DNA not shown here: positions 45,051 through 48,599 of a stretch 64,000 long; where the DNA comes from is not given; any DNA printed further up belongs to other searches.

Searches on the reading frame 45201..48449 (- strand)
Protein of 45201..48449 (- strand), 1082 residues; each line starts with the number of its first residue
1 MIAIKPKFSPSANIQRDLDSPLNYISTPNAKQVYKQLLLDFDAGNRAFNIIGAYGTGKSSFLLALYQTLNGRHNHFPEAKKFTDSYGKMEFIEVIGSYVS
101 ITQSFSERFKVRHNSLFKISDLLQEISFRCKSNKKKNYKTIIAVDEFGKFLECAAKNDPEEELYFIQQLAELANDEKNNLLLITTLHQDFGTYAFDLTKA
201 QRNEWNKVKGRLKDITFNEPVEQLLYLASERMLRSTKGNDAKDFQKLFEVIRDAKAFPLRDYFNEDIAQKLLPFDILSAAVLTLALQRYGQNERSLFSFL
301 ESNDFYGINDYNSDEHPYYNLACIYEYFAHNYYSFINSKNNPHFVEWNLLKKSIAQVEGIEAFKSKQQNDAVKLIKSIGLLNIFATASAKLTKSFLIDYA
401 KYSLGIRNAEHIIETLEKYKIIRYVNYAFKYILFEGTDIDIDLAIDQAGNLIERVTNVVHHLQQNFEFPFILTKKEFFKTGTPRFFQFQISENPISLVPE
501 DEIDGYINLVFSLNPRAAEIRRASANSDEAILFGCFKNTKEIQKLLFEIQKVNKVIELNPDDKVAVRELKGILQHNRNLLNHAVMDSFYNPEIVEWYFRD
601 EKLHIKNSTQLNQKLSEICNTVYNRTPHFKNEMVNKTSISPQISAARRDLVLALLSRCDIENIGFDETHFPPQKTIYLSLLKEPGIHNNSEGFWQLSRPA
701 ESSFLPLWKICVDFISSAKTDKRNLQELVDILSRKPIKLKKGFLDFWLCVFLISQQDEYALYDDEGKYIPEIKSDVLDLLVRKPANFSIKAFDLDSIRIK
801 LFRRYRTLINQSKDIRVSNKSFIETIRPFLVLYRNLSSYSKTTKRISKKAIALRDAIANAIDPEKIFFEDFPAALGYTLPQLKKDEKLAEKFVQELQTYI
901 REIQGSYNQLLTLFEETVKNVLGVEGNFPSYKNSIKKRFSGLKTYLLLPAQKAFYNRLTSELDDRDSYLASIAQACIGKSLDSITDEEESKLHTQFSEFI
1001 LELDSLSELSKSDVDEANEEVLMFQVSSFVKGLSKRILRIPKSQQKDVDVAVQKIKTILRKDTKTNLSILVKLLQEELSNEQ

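Call 10: search_protein_families(library=pfam, proteins=[window:45201-48449:-], max_evalue=0.01)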
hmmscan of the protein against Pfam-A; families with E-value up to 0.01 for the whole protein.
window:45201-48449:- (1082 aa): 3 families
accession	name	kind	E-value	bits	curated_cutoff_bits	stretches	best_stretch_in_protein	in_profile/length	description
PF20703.3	nSTAND1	-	9e-06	26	27.1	1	36-194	25-167/379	Novel STAND NTPase 1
PF13191.12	AAA_16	-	0.004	18.1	32.6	0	43-106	21-84/167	AAA ATPase domain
PF00004.35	AAA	-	0.0058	17.5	21.2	0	51-185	4-107/131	ATPase family associated with various cellular activities (AAA)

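Call 11: search_protein_families(library=padloc, proteins=[window:45201-48449:-], max_evalue=0.01)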
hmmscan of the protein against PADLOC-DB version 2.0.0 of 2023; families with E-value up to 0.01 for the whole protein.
window:45201-48449:- (1082 aa): 15 families
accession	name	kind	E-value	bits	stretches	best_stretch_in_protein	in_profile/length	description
PDLC02776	SspC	-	0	1309.1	1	16-1055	2-1037/1039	SspC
PDLC02779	SspC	-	1.1e-181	604.1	2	116-1006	158-1051/1054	SspC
PDLC02781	SspC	-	7.6e-168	558.4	2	134-1055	167-1103/1104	SspC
PDLC02780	SspC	-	8.4e-151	502.1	1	2-1023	5-1040/1045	SspC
PDLC02778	SspC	-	3.3e-148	493.3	1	11-998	4-1039/1053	SspC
PDLC02775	SspC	-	1.8e-146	487.5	2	99-1008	151-1061/1064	SspC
PDLC02774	SspC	-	1.5e-111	371.9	1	23-1011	19-1031/1065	SspC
PDLC02770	SspC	-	7.8e-101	336.8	1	38-1002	40-1033/1047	SspC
PDLC02777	SspC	-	9.7e-98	326.6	2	139-998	170-1035/1097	SspC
PDLC02478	BrxC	-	5.4e-70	234.2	1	134-877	179-933/1108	BrxC-PglY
PDLC02773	SspC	-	6.8e-64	214.3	2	138-928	149-935/1011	SspC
PDLC02772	SspC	-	5.7e-53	178.2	1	134-923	172-988/1123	SspC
PDLC02771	SspC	-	3.2e-39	132.8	2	121-237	165-275/828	SspC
PDLC02480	BrxC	-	8.4e-05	18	0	4-66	10-75/1389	BrxC-PglY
PDLC04140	mad8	-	0.006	14.1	0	44-96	26-75/314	mads_8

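Call 53: search_dna_similar(query=window:45201-48449:-, collection=plasmids, mode=protein, max_rows=60, max_evalue=1e-20)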
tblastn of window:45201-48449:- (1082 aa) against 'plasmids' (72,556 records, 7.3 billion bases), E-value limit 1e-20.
Records with a match: 62; places in all: 62; records where one place covers at least 80% of the query: 46.
Best place of each record, by identity: <60% 62.
By first word of the organism name: Rhizobium 6; Acinetobacter 4; Agrobacterium 4; Synechocystis 4; Hymenobacter 3; Sphingomonas 3; Sphingobium 3; Sinorhizobium 3; Trichormus 2; Pseudanabaena 2; and 23 more.
By predicted mobility (MOB-suite, as given by PLSDB): non-mobilizable 31; conjugative 23; mobilizable 8.
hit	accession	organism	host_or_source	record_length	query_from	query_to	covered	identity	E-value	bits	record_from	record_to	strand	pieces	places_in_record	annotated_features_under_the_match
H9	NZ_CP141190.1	Hymenobacter sp. GOD-10R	single cell,Crepidiastrum sonchifolium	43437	8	1078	99%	42.2%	0e+0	848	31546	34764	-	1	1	hypothetical protein | DUF4007 family protein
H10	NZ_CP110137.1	Hymenobacter sp. YIM 151858-1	whole organism,soil sample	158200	8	1080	99%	41.6%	0e+0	835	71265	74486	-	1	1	hypothetical protein | DUF4007 family protein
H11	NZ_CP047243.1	Trichormus variabilis 0441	cell culture,thermal spring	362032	3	999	92%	25.5%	1e-90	327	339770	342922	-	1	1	hypothetical protein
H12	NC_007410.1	Trichormus variabilis ATCC 29413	-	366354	3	999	92%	25.5%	1e-90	327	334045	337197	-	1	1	hypothetical protein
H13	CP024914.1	Cyanobacterium sp. HL-69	cell culture,enrichment cultures from ...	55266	3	1073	99%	23.5%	4e-68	286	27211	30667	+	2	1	hypothetical protein (x2)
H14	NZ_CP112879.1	Pseudanabaena galeata CCNP1313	-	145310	7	999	92%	25.2%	5e-83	305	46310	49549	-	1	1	hypothetical protein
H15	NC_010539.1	Crocosphaera subtropica ATCC 51142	-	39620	2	1080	100%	22.7%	3e-69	262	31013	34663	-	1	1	hypothetical protein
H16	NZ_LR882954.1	Planktothrix agardhii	-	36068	7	999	92%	24.6%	9e-76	282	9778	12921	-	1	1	hypothetical protein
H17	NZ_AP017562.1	Pseudanabaena sp. ABRG5-3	-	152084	7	999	92%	24.6%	7e-82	301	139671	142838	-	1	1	hypothetical protein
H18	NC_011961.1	Thermomicrobium roseum DSM 5159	-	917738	7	985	90%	24.5%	1e-71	270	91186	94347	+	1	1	hypothetical protein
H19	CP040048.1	Acinetobacter baumannii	Homo sapiens,blood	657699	1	988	91%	24.2%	1e-59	233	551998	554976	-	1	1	ATP-binding protein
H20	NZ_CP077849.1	Acinetobacter baumannii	Homo sapiens,Rectal swab_P28_BU14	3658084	1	988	91%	24.2%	1e-59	233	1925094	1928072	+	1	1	none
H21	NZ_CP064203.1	Acinetobacter baumannii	Homo sapiens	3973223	1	988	91%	24.2%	1e-59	233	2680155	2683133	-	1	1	none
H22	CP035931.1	Acinetobacter baumannii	Homo sapiens,blood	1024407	1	988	91%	24.2%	1e-59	232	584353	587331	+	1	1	ATP-binding protein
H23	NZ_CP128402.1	Candidatus Chlorohelix allophototropha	Single colony of Candidatus Chlorohelix ...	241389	4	991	91%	24.2%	1e-68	260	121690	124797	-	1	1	hypothetical protein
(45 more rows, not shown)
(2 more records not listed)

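Call 54: get_annotated_region(hit=H9, flank=12000)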
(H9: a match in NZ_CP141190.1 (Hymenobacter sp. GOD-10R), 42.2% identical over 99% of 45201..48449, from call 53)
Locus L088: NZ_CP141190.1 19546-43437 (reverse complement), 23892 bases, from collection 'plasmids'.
description: Hymenobacter sp. GOD-10R plasmid unnamed6, complete sequence
organism: Hymenobacter sp. GOD-10R (NCBI taxid 3093922)
taxonomy: Bacteria; Bacteroidota; Cytophagia; Cytophagales; Hymenobacteraceae; Hymenobacter; Hymenobacter sp. GOD-10R
host: -; source: single cell,Crepidiastrum sonchifolium; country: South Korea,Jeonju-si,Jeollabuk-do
typing (MOB-suite, as given by PLSDB): non-mobilizable
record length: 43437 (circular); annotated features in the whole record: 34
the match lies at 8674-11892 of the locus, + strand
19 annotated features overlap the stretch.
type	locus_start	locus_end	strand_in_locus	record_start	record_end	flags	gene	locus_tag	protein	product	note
CDS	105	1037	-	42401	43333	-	-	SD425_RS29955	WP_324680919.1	replication initiation protein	GO:0006270 - DNA replication initiation [Evidence IEA]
CDS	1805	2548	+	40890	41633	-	-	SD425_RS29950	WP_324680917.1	ParA family protein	-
CDS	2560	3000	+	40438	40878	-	-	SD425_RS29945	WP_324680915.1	hypothetical protein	-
CDS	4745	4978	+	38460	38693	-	-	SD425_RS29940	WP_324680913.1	hypothetical protein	-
CDS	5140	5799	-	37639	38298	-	-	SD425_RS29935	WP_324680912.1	recombinase family protein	GO:0006310 - DNA recombination [Evidence IEA]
CDS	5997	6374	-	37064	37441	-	-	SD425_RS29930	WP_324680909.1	GNAT family protein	-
CDS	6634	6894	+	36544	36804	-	-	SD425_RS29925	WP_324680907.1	helix-turn-helix transcriptional regulator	-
CDS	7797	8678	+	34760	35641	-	-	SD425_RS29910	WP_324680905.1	DUF4007 family protein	-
CDS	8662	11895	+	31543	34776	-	-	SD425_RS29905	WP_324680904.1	hypothetical protein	-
CDS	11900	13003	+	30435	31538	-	-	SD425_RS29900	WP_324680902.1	phosphoadenosine phosphosulfate reductase family protein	-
CDS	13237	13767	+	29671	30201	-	-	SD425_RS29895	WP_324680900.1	hypothetical protein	-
CDS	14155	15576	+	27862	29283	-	-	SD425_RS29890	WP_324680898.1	DEAD/DEAH box helicase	-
CDS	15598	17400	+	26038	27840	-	-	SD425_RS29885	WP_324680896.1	ATP-binding protein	-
CDS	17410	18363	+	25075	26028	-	-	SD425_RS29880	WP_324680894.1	phospholipase D family protein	-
CDS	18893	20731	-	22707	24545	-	-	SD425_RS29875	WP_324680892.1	DUF262 domain-containing protein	-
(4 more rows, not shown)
